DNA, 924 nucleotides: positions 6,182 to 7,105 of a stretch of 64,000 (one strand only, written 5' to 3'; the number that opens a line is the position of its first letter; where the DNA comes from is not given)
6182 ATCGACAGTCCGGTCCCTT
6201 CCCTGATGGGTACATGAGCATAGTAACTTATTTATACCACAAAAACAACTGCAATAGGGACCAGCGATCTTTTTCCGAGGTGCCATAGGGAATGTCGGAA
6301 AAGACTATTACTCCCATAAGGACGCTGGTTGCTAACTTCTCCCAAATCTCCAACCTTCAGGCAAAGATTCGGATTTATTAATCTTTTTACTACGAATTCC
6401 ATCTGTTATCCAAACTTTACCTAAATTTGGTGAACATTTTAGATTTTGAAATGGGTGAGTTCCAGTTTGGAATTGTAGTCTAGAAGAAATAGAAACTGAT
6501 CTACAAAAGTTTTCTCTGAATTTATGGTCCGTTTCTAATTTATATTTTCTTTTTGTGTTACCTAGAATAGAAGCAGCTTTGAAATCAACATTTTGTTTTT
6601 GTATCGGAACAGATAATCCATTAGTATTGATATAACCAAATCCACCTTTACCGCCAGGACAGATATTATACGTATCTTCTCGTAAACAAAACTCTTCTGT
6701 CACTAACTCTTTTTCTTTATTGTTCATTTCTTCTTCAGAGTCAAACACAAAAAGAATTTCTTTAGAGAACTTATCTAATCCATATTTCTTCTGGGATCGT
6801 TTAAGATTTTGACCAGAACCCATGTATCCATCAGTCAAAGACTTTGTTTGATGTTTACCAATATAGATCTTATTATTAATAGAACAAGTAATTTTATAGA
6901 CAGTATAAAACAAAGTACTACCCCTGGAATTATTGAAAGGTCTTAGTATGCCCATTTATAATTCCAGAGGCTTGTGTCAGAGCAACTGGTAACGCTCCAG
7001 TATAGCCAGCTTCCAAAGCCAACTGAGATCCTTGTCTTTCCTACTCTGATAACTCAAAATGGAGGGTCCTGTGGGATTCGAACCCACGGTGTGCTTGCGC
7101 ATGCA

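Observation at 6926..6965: Second HE leader type: start-codon-enclosing hairpin with compensatory arms, each next to a type II tRNA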

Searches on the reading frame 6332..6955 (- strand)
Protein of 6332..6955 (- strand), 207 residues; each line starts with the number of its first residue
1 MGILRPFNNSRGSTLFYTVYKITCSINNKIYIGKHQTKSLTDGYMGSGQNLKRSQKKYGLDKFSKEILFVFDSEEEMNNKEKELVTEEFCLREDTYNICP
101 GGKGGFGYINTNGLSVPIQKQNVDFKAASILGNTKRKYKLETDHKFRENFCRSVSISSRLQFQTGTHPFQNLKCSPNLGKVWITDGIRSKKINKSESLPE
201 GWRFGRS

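Call 10: search_protein_families(library=pfam, proteins=[window:6332-6955:-])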
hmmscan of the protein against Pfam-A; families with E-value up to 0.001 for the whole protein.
window:6332-6955:- (207 aa): 2 families
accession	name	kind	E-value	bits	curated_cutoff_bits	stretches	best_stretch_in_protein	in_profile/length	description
PF19835.5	SegE_GIY-YIG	-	4.9e-08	33.7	25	1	6-95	7-111/123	Putative endonuclease segE, GIY-YIG domain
PF01541.30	GIY-YIG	-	8e-05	23.3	22.6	1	17-85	2-69/78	GIY-YIG catalytic domain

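Call 65: search_protein_families(library=phrogs, proteins=[window:6332-6913:-], max_evalue=0.001)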
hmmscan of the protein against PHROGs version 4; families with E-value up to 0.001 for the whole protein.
window:6332-6913:- (193 aa): 4 families
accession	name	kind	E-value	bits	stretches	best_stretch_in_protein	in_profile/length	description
phrog_314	-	DNA, RNA and nucleotide metabolism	3.2e-41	142.9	1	1-167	177-328/574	homing endonuclease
phrog_19446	-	DNA, RNA and nucleotide metabolism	4.7e-11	43.7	1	4-88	3-95/254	homing endonuclease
phrog_447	-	other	2.6e-10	41.3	1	4-80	28-119/148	NAD synthetase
phrog_7168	-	DNA, RNA and nucleotide metabolism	1.3e-07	32.4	1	4-96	3-105/284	homing endonuclease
